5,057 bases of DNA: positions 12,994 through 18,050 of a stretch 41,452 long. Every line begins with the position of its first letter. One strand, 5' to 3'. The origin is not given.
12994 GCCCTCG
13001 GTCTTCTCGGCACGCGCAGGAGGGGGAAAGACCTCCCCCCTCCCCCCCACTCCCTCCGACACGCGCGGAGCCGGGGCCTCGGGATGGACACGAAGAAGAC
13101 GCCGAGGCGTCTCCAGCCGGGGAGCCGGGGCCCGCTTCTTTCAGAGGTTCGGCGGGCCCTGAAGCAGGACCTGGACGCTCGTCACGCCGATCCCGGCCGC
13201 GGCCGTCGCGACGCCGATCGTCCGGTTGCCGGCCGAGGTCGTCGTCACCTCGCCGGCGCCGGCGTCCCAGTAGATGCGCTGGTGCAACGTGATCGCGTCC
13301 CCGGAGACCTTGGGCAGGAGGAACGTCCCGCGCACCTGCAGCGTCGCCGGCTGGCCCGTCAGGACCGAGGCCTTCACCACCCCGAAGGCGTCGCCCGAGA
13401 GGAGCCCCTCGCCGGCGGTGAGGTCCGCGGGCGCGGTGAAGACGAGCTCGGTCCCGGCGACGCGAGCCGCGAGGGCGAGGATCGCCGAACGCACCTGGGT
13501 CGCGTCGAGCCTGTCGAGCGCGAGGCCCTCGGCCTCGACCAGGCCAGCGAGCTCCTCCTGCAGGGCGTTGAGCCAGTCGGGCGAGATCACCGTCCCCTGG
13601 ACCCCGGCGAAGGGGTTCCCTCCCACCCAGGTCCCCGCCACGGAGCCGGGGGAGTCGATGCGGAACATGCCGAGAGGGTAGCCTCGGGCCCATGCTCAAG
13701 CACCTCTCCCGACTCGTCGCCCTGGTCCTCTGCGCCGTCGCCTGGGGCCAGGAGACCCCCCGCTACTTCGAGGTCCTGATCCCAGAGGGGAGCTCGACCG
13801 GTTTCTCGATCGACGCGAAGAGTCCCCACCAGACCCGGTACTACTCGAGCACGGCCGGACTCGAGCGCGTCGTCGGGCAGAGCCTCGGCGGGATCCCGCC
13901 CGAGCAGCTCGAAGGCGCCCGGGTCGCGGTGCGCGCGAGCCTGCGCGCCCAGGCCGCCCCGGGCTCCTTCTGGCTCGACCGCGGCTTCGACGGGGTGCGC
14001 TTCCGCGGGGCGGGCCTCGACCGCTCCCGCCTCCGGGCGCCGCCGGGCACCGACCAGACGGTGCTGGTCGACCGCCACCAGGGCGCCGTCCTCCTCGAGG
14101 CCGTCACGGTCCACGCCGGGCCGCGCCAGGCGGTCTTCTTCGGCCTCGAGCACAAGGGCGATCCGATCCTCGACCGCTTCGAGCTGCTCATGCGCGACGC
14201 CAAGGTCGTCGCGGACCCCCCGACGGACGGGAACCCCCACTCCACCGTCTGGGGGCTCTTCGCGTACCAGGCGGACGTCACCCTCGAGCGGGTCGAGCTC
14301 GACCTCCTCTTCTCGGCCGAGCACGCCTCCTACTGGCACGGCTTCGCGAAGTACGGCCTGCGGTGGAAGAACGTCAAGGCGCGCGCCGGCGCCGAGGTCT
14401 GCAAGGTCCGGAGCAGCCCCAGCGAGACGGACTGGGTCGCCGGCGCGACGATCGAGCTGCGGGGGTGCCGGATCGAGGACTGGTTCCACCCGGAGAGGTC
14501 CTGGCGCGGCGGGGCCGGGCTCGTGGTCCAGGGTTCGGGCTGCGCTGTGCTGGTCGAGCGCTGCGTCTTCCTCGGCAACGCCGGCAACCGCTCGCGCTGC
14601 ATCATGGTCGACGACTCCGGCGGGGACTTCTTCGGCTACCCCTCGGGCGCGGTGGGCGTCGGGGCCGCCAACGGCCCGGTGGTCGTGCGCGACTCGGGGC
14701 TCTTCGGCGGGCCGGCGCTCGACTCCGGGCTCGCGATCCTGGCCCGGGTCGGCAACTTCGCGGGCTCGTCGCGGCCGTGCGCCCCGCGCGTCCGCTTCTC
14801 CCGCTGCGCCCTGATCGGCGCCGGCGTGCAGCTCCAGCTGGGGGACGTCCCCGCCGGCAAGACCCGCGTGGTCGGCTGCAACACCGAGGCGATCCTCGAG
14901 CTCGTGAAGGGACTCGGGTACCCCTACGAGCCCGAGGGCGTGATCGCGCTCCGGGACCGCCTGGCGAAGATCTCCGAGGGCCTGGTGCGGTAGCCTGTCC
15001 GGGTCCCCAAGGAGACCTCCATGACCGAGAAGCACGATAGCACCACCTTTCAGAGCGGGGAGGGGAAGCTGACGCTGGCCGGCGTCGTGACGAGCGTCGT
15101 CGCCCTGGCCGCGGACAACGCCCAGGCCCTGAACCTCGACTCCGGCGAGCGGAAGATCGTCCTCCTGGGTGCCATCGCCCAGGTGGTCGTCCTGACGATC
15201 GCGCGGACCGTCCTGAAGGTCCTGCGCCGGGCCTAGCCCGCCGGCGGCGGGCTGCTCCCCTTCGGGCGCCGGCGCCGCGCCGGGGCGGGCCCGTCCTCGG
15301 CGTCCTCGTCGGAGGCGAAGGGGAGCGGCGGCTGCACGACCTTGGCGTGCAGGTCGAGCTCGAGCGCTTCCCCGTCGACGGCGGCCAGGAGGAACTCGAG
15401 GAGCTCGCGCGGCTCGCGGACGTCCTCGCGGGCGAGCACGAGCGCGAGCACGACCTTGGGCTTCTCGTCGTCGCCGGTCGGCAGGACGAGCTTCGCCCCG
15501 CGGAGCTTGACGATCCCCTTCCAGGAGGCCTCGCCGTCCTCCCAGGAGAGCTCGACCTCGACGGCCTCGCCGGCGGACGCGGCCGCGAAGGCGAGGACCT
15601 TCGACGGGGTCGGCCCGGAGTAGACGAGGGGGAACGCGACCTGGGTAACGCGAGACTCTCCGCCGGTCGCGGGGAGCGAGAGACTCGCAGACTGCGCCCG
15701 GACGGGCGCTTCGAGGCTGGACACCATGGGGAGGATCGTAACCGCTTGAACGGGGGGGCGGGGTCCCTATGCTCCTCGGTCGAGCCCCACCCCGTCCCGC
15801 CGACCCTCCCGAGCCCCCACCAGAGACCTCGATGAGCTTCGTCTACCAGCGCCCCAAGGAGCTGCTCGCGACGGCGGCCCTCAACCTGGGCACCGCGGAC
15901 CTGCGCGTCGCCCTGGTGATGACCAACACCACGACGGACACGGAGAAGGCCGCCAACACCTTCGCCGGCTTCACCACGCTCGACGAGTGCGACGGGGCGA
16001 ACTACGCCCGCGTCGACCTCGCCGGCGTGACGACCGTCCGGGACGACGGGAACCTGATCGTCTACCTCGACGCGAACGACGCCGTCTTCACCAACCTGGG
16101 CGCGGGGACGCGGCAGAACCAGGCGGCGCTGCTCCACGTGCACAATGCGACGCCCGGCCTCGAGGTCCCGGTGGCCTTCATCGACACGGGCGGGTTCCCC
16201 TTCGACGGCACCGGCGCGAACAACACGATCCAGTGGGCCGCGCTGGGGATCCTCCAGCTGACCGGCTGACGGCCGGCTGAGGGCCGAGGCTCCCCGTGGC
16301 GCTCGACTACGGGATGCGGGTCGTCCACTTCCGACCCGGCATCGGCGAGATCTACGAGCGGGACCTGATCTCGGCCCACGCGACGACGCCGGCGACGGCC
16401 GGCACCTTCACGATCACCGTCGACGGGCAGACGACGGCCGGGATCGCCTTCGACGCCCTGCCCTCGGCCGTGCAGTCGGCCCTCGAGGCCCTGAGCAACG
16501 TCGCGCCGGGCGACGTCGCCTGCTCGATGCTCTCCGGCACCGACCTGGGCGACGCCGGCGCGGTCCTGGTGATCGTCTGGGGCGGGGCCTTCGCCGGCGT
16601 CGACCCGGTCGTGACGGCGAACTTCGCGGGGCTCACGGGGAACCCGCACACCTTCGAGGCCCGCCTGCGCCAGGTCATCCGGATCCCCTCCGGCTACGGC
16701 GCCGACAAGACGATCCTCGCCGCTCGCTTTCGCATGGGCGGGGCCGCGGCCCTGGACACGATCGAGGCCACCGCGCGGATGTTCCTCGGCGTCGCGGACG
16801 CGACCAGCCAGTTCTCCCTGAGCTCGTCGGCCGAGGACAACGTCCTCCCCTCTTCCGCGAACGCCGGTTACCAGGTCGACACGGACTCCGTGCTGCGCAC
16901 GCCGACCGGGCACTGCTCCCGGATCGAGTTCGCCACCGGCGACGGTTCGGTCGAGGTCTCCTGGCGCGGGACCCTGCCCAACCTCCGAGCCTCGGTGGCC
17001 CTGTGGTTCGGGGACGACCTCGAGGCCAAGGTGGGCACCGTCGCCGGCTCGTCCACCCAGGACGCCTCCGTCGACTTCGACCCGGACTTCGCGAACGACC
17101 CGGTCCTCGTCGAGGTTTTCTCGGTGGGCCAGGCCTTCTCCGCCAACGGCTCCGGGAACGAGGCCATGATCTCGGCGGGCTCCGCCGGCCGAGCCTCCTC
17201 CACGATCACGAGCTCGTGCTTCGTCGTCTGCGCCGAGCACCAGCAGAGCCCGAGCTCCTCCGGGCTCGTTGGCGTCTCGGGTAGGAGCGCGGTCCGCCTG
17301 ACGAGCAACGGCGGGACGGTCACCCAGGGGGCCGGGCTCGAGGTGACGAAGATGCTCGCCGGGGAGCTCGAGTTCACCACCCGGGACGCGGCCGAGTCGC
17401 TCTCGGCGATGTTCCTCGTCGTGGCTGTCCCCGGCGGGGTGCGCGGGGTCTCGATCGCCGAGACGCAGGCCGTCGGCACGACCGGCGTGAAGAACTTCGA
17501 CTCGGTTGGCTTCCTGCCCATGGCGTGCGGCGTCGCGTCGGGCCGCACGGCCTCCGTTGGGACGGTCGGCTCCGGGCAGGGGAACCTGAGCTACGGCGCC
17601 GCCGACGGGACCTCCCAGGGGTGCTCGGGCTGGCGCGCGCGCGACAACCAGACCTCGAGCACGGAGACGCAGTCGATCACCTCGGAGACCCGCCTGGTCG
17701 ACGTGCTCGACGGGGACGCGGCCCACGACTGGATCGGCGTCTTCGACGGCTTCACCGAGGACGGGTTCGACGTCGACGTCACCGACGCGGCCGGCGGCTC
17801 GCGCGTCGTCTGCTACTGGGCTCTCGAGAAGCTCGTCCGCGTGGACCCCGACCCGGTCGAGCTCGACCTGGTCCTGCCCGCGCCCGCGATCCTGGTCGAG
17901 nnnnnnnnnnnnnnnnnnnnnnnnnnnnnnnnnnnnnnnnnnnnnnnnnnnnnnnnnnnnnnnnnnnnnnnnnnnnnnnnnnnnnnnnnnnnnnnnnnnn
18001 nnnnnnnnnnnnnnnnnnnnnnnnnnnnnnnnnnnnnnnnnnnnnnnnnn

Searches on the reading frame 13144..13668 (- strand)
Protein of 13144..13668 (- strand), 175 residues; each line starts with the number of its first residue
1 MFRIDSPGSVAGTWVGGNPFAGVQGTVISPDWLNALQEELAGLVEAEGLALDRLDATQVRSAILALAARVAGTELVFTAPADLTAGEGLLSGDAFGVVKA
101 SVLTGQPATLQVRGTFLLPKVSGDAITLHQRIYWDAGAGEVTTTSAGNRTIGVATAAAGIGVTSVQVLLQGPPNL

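Call 12: search_protein_families(library=phrogs, proteins=[window:13144-13668:-], max_evalue=0.01)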
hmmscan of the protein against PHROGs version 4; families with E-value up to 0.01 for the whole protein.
window:13144-13668:- (175 aa): 13 families
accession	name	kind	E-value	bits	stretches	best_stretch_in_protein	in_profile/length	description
phrog_122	-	head and packaging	1.3e-18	68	1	71-170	8-108/109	head decoration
phrog_2617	-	tail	8.1e-13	48.9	1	1-139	1-111/659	short tail fiber protein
phrog_1858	-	tail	3.6e-11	42.8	1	8-74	15-76/1018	tail fiber protein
phrog_17105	-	unknown function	6.1e-10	39.3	1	5-78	8-81/528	-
phrog_16867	-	unknown function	9.3e-08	32.1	1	7-70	10-73/631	-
phrog_17588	-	unknown function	1.4e-07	32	1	5-82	8-83/332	-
phrog_6859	-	tail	1.4e-06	28.9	1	2-67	2-74/346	tail fiber protein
phrog_6683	-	tail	3.4e-06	27.6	1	9-69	16-76/367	tail fiber protein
phrog_18834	-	unknown function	2.5e-05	25.2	1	14-69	21-75/338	-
phrog_16738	-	unknown function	4.2e-05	23.4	1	17-63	24-70/512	-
phrog_1833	-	tail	0.00018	22.2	1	10-71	22-82/322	tail fiber protein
phrog_9624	-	unknown function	0.00042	20.3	1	24-70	19-65/411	-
phrog_13014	-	unknown function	0.00046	20.3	1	20-60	27-67/423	-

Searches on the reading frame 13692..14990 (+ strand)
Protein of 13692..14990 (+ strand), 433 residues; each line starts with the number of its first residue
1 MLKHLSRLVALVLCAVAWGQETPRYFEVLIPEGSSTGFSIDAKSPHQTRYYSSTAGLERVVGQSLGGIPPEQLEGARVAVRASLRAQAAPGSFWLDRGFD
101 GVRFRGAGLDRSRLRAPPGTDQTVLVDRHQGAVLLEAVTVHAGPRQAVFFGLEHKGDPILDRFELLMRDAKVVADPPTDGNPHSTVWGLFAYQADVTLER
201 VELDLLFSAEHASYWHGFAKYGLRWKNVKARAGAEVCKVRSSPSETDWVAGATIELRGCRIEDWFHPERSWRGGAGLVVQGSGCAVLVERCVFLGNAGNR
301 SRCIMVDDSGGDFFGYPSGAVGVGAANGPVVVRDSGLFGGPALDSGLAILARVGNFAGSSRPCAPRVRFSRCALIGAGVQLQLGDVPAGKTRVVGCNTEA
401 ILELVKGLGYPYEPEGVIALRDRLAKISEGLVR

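Call 12: search_protein_families(library=phrogs, proteins=[window:13692-14990:+], max_evalue=0.01)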
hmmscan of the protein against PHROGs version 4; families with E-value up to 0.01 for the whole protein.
window:13692-14990:+ (433 aa): 0 families

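Call 20: search_protein_families(library=pfam, proteins=[window:13692-14990:+], max_evalue=0.05)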
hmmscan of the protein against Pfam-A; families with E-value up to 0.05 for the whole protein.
window:13692-14990:+ (433 aa): 1 family
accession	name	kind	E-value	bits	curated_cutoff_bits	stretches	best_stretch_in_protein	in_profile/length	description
PF09379.16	FERM_N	-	0.023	15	22.7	1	125-157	12-45/64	FERM N-terminal domain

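Call 69: search_solved_structures(query=window:13692-14990:+, max_evalue=1)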
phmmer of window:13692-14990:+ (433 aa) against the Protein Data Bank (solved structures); distinct sequences matched with E-value up to 1: 4.
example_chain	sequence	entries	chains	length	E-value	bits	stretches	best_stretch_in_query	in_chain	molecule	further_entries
3zxl_A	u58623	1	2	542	0.18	13.3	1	282-332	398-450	HIAXHD3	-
3zxk_A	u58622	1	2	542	0.18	13.3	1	282-332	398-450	HIAXHD3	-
3zxj_A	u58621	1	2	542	0.18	13.3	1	282-332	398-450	HIAXHD3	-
2xme_A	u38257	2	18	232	1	10.9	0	364-418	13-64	CTP-INOSITOL-1-PHOSPHATE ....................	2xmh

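Call 78: search_protein_families(library=padloc, proteins=[window:13692-14990:+], max_evalue=0.01)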
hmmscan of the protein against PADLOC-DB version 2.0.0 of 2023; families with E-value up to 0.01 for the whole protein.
window:13692-14990:+ (433 aa): 0 families

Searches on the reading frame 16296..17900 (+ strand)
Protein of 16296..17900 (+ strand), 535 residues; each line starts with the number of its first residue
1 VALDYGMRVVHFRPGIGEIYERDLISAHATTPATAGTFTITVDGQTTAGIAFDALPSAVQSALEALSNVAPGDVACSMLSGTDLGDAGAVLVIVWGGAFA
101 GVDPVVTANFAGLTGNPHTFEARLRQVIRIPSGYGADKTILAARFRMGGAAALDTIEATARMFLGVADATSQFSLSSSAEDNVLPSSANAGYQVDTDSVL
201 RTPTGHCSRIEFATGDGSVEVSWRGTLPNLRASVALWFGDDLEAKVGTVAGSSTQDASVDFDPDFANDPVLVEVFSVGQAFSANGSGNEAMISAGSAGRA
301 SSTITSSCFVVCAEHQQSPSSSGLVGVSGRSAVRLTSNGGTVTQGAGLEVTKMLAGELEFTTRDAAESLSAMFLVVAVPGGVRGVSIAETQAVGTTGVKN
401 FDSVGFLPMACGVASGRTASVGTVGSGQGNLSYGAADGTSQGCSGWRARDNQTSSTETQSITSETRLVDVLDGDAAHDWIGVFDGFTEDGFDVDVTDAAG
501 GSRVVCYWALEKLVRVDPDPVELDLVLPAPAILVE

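Call 50: find_homologous_proteins(query=window:16296-17900:+, max_evalue=0.001)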
Query window:16296-17900:+ (535 aa): 29 proteins with E <= 0.001 among 8000 candidates.
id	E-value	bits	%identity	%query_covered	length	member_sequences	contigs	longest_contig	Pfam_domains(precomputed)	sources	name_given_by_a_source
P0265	0.0e+0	1153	100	100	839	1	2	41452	-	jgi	-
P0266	1.2e-24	105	56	13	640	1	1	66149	-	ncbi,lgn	-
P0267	3.1e-14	71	52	15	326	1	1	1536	-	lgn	-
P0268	3.8e-14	71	61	15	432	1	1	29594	-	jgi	jgi:hypothetical protein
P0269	3.4e-12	64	58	14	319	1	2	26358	PF25681.2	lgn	-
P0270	4.4e-12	64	58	15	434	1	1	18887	-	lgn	-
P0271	1.6e-11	62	56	16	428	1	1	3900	-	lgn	-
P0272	1.9e-11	62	50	17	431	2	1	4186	-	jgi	jgi:hypothetical protein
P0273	4.9e-11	60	58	14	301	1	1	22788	-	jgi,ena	jgi:hypothetical protein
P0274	1.4e-10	59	53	13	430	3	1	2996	-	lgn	-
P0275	1.8e-10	58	56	13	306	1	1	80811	-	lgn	-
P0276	3.0e-10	58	56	14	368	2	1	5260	-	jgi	-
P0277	3.3e-10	58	44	13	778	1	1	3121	-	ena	-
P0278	4.1e-10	57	55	15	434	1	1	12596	-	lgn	-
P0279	2.4e-9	55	49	14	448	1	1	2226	PF18906.6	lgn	-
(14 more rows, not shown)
